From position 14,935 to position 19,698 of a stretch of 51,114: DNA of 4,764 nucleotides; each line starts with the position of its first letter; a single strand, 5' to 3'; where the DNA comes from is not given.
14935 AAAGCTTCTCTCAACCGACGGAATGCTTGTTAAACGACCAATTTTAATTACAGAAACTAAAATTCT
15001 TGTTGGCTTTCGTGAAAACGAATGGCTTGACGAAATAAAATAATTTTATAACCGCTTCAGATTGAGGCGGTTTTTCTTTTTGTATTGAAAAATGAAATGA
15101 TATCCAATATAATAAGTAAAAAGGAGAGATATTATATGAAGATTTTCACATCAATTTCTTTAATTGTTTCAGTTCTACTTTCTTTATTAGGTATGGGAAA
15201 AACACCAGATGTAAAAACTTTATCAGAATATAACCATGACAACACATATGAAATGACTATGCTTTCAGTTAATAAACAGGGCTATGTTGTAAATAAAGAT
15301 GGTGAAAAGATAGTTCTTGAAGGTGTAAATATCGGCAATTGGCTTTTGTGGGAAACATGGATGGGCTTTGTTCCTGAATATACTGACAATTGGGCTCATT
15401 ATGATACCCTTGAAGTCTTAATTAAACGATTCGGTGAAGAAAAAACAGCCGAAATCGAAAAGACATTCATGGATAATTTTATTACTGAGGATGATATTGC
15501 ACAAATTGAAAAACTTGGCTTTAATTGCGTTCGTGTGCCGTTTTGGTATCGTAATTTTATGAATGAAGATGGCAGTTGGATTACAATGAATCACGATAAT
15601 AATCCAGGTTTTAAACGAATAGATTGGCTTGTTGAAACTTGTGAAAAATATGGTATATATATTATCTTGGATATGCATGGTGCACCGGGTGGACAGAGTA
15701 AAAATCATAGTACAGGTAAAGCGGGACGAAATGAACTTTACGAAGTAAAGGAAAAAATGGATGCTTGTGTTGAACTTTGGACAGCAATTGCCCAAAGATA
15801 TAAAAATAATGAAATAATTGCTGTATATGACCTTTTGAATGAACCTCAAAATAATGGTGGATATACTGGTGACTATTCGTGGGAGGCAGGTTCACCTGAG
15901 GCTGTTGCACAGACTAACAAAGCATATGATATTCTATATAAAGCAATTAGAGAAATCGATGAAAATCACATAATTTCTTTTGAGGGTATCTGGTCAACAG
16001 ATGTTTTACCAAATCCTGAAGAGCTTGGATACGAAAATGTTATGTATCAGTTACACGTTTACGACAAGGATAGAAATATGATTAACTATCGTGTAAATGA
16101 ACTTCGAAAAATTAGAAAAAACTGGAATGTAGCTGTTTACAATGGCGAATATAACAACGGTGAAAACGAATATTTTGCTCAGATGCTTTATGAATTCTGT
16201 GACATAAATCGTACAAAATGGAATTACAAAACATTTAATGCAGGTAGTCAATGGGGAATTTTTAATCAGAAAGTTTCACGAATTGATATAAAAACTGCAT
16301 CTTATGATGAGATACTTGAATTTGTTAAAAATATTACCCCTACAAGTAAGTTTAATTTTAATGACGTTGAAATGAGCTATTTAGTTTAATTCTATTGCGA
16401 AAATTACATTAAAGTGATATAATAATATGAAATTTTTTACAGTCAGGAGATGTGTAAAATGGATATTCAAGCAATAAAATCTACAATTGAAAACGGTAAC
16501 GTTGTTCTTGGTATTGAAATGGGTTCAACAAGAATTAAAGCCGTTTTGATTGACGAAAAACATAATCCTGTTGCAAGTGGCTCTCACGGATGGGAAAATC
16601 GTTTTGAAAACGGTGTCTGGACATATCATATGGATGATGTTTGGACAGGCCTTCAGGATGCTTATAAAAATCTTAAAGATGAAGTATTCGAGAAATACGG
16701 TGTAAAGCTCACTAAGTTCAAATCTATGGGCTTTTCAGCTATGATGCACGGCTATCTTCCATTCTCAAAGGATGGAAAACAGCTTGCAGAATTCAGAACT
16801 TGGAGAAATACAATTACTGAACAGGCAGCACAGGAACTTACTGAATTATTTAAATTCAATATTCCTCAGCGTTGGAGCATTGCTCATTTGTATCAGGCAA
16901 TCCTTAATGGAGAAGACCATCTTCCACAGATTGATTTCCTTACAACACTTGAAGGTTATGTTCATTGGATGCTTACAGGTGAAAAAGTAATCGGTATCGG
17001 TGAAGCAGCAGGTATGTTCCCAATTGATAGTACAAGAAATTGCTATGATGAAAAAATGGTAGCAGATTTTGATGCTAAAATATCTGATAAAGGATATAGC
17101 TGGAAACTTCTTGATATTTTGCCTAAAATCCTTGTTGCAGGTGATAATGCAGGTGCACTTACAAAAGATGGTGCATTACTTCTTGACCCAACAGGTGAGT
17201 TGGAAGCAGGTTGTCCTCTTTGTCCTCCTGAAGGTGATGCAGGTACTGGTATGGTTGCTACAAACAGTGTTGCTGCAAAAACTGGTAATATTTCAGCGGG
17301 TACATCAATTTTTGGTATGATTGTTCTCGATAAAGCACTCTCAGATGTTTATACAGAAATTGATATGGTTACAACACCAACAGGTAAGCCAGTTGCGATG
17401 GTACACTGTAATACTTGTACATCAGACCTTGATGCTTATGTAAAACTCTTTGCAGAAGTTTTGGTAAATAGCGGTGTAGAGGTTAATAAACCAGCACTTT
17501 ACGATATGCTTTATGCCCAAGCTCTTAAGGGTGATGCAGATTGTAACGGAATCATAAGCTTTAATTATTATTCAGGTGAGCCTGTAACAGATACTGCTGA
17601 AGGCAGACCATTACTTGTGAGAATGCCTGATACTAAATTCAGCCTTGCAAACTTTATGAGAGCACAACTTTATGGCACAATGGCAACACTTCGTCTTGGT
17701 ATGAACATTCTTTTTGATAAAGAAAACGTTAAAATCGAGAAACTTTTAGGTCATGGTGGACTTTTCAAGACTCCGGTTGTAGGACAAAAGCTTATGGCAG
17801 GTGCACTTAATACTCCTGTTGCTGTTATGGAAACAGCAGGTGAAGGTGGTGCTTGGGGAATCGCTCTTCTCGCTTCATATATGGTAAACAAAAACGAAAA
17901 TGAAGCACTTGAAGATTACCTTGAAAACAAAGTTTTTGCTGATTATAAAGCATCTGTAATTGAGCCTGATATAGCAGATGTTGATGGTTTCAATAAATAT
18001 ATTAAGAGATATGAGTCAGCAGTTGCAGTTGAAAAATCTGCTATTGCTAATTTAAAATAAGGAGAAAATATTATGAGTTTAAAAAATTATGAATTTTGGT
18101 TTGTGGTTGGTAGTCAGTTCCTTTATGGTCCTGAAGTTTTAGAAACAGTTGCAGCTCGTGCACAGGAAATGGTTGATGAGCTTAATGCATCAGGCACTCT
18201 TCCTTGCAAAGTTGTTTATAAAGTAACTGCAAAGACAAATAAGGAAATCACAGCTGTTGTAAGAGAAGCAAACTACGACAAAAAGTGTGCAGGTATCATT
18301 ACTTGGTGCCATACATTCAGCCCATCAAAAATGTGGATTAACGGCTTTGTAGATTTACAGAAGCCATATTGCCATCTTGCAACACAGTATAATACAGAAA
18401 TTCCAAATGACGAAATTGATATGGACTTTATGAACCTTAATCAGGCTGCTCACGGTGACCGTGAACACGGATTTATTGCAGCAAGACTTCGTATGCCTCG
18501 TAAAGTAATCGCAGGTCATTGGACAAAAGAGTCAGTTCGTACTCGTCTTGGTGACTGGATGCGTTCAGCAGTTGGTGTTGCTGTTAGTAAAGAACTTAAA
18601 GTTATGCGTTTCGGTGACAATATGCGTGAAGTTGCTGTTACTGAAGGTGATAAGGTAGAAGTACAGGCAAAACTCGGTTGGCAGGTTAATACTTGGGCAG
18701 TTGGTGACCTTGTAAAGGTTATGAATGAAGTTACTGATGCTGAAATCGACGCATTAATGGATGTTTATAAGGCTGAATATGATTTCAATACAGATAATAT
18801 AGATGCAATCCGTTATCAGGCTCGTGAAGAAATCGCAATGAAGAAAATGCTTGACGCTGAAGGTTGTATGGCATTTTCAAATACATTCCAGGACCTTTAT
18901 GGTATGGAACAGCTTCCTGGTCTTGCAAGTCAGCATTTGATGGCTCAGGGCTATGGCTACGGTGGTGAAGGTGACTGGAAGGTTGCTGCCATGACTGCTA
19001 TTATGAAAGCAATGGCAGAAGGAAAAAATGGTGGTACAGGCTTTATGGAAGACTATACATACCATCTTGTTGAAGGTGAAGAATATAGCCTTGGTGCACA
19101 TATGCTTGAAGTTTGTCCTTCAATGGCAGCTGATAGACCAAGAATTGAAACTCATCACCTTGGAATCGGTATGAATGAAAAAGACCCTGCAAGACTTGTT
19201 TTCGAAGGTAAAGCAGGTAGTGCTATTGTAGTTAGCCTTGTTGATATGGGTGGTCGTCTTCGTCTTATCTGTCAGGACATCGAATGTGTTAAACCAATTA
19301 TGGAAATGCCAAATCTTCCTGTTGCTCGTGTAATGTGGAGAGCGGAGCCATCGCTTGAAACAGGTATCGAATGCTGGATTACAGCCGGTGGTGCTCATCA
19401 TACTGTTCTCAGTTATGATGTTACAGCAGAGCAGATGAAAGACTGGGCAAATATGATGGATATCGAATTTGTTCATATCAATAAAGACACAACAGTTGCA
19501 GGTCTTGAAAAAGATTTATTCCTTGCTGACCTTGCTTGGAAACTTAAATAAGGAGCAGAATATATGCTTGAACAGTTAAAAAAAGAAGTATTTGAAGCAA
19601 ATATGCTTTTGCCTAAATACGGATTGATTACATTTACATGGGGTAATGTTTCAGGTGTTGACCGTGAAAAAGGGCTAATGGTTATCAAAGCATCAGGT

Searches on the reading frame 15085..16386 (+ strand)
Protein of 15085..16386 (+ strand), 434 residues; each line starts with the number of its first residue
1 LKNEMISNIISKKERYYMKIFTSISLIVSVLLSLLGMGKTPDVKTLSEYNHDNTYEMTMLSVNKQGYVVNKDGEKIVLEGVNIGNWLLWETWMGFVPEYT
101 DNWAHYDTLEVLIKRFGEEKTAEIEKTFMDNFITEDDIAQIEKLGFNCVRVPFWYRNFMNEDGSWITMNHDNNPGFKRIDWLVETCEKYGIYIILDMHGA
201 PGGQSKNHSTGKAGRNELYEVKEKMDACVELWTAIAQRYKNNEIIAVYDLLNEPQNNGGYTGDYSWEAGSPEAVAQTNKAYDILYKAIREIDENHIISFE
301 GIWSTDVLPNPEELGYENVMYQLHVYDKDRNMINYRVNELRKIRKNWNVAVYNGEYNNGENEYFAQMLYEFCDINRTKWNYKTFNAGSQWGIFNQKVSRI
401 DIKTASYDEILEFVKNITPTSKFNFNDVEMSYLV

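Call 62: search_protein_families(library=pfam, proteins=[window:15085-16386:+], max_evalue=0.00001)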
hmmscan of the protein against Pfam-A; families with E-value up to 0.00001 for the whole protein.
window:15085-16386:+ (434 aa): 1 family
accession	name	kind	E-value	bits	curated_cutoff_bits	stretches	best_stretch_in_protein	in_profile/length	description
PF00150.24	Cellulase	-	4.3e-27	95.7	23.5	1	124-363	13-243/272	Cellulase (glycosyl hydrolase family 5)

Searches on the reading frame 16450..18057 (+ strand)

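Call 62: search_protein_families(library=pfam, proteins=[window:16450-18057:+], max_evalue=0.00001)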
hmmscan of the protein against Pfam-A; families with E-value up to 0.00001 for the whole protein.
window:16450-18057:+ (536 aa): 2 families
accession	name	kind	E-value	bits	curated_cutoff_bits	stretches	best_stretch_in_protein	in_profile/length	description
PF02782.22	FGGY_C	-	2.8e-32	112.5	27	1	280-478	2-197/198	FGGY family of carbohydrate kinases, C-terminal domain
PF00370.27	FGGY_N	-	1.8e-15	57.6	28.8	1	19-242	2-221/245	FGGY family of carbohydrate kinases, N-terminal domain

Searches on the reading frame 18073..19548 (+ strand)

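Call 62: search_protein_families(library=pfam, proteins=[window:18073-19548:+], max_evalue=0.00001)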
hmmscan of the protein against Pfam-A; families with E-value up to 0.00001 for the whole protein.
window:18073-19548:+ (492 aa): 3 families
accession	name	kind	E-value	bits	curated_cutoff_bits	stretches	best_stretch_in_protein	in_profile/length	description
PF02610.21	AraA_N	-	3.1e-79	265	24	1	6-171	1-166/168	L-arabinose isomerase N-terminal domain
PF11762.14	Arabinose_Iso_C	-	7.5e-65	217.5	25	1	321-465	1-144/144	L-arabinose isomerase C-terminal domain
PF24856.1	AraA_central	-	2.6e-63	213.3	24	1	176-317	1-148/148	L-arabinose isomerase central domain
